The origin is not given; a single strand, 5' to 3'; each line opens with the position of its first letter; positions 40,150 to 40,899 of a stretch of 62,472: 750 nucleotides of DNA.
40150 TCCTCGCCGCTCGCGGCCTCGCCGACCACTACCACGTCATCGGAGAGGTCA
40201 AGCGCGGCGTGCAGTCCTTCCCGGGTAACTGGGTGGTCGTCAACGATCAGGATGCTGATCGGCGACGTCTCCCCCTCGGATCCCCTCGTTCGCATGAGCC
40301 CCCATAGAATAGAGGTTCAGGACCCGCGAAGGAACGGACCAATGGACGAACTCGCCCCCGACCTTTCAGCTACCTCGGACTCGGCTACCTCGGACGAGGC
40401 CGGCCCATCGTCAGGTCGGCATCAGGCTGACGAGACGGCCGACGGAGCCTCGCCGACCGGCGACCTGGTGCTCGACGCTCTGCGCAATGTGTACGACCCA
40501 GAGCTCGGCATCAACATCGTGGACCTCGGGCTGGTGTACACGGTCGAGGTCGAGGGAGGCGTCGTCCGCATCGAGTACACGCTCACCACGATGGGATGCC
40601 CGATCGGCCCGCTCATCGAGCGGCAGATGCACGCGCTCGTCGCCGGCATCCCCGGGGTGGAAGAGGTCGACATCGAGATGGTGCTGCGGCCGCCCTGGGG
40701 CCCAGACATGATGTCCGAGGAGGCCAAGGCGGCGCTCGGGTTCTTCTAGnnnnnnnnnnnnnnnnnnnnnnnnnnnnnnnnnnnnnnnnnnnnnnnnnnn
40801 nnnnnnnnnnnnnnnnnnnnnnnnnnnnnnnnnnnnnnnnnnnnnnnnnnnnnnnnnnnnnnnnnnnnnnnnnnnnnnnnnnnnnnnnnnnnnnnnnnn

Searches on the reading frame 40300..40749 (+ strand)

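Call 4: search_protein_families(library=pfam, proteins=[window:40300-40749:+], max_evalue=0.01)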
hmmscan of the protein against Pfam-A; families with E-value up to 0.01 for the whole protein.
window:40300-40749:+ (149 aa): 1 family
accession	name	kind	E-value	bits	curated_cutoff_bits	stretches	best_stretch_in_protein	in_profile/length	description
PF01883.24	FeS_assembly_P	-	2.5e-20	73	23.5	1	57-124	4-72/73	Iron-sulfur cluster assembly protein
